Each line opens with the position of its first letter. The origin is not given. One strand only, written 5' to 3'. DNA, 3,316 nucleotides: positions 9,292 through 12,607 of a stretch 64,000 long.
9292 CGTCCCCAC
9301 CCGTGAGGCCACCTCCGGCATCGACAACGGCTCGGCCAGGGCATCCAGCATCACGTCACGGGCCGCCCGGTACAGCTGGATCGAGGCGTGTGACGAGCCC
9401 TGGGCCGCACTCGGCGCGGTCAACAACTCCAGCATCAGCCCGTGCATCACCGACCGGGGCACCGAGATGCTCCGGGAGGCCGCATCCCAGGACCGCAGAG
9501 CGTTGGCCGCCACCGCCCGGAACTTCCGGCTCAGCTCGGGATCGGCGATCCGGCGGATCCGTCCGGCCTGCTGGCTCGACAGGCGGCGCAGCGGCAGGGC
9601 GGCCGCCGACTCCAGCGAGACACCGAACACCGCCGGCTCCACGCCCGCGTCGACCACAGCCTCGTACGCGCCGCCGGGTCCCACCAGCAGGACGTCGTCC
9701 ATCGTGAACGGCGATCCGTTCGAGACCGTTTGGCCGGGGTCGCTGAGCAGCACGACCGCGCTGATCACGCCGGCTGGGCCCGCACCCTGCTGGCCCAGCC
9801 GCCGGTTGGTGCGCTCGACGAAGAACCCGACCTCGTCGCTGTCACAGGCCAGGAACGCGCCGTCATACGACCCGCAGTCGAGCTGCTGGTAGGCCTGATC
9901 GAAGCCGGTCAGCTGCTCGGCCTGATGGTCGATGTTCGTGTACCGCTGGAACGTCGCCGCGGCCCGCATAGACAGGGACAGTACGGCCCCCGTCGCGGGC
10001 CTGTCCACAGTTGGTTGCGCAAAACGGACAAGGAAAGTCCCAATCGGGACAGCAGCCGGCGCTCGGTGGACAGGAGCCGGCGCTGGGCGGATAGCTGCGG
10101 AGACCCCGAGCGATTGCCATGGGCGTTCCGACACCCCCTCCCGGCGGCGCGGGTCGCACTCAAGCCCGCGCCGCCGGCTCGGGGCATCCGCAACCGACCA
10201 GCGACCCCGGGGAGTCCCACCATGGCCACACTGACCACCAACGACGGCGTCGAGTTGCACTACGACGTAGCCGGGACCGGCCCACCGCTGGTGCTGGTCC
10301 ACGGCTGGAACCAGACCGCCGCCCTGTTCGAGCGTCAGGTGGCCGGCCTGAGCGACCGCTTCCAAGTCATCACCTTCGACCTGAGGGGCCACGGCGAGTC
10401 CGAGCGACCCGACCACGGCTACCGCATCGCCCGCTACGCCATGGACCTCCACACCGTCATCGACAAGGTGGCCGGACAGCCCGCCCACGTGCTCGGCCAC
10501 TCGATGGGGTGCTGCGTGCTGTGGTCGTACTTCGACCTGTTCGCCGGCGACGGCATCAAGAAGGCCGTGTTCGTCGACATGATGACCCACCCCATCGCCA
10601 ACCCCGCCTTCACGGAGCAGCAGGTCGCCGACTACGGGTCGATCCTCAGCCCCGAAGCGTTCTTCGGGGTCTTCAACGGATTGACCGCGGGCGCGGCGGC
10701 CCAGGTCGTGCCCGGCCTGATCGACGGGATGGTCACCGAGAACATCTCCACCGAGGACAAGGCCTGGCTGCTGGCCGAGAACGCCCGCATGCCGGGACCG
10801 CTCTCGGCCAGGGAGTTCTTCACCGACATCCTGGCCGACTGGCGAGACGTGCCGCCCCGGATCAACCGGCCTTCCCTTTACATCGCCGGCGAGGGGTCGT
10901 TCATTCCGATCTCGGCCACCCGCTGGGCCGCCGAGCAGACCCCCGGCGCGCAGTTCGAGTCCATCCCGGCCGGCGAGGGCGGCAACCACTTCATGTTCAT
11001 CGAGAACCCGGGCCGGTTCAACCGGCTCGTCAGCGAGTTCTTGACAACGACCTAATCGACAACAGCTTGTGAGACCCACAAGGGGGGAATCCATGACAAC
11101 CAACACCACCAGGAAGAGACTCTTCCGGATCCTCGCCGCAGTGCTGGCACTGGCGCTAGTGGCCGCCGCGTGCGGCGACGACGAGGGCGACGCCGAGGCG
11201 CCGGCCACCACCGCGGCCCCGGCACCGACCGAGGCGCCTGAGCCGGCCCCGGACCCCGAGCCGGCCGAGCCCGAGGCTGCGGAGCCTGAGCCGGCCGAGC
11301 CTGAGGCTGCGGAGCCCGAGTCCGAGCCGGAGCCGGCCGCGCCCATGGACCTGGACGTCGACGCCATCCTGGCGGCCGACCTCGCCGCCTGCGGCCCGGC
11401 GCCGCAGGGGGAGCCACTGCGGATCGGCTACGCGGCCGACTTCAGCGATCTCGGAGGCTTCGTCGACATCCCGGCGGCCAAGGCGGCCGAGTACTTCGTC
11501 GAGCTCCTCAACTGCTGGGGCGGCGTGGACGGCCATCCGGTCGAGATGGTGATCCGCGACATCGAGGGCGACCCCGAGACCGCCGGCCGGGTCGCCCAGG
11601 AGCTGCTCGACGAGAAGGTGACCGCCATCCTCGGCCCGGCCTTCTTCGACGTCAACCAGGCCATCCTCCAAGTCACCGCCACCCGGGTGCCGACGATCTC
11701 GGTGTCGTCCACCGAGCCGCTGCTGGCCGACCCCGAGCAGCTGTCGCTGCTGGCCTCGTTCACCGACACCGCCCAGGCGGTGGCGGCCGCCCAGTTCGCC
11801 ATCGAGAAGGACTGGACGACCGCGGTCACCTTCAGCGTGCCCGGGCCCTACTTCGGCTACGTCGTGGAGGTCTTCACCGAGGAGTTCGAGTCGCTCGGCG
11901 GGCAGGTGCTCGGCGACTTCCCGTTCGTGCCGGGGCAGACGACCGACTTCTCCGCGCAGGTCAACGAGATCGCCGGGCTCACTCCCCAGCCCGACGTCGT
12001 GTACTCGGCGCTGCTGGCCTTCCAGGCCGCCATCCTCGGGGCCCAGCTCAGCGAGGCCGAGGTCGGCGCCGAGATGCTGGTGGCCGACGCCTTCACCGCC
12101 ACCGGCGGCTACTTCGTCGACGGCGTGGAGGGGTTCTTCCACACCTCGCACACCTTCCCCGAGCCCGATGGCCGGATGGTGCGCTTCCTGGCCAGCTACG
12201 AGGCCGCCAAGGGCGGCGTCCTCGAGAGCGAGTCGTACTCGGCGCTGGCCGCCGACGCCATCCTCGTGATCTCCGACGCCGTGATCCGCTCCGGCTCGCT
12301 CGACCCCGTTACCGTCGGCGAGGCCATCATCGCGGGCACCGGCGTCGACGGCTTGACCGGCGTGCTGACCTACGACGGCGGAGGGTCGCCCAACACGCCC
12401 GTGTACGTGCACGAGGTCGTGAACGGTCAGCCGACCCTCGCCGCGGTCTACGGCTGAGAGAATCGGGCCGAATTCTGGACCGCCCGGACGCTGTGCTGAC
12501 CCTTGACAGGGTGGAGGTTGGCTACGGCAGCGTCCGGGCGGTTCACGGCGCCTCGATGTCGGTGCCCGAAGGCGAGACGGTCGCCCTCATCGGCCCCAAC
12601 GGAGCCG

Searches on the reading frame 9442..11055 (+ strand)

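Call 45: search_protein_families(library=ncbifam, proteins=[window:9442-11055:+])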
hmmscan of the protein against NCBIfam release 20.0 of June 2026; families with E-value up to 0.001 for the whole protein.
window:9442-11055:+ (537 aa): 18 families
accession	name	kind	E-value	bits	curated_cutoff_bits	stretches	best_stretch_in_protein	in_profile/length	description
NF004514.1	PRK05855.1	equivalog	4.8e-21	75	455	1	264-363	4-108/578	SDR family oxidoreductase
TIGR02427.1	protocat_pcaD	equivalog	1.4e-20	73.8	255.85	2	272-359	2-92/251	3-oxoadipate enol-lactonase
NF051488.1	bifunc_PcaDC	exception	1e-18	67.7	390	1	272-359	2-91/375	bifunctional 3-oxoadipate enol-lactonase/4-carboxymuconolactone decarboxylase PcaDC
TIGR01250.1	pro_imino_pep_2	subfamily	2.1e-14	53.7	167.65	2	266-382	9-131/288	proline iminopeptidase-family hydrolase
NF051487.1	bifunc_PcaCD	exception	7.2e-14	51.7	430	1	271-359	157-251/413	bifunctional 4-carboxymuconolactone decarboxylase/3-oxoadipate enol-lactonase PcaCD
TIGR03611.1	RutD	equivalog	5.5e-13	48.9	238.5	1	272-359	5-93/258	pyrimidine utilization protein D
TIGR03695.1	menH_SHCHC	equivalog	5.6e-13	48.9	208.55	1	280-359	2-84/252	2-succinyl-6-hydroxy-2,4-cyclohexadiene-1-carboxylate synthase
NF011457.0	PRK14875.1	equivalog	2.8e-12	46.3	307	1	271-360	121-212/372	acetoin dehydrogenase dihydrolipoyllysine-residue acetyltransferase subunit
TIGR03056.1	bchO_mg_che_rel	equivalog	7.3e-12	44.9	172.55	1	277-360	23-109/278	alpha/beta fold hydrolase BchO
NF002938.0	PRK03592.1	equivalog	1.2e-10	41.2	241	1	267-396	17-145/298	haloalkane dehalogenase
NF002873.0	PRK03204.1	equivalog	1.7e-10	40.7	466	1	271-358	25-113/286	haloalkane dehalogenase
TIGR01738.1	bioH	equivalog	2.9e-10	40.2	206.95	1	280-533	3-244/245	pimeloyl-ACP methyl ester esterase BioH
NF050089.1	i_nPHAscl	equivalog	3.2e-10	39.5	300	1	269-363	6-101/288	intracellular short-chain-length polyhydroxyalkanoate depolymerase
NF045632.1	hydroxlase_HsaD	equivalog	9.3e-10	37.9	400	1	268-357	20-115/290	4,5:9,10-diseco-3-hydroxy-5,9,17-trioxoandrosta-1(10),2-diene-4-oate hydrolase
NF007954.0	PRK10673.1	equivalog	3.8e-09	36.2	399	1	281-380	17-114/255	esterase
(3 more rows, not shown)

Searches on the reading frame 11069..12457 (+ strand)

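Call 45: search_protein_families(library=ncbifam, proteins=[window:11069-12457:+])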
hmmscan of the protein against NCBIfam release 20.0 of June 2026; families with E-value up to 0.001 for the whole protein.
window:11069-12457:+ (462 aa): 3 families
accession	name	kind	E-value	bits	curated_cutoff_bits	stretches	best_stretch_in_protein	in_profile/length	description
NF011933.0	PRK15404.1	subfamily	6.9e-07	28.7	477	1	138-247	48-159/370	high-affinity branched-chain amino acid ABC transporter substrate-binding protein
TIGR03669.1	urea_ABC_arch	equivalog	0.00019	20.5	494.8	0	130-314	14-195/375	urea ABC transporter substrate-binding protein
TIGR03407.1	urea_ABC_UrtA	exception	0.00059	18.8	492.75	0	138-330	22-214/361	urea ABC transporter substrate-binding protein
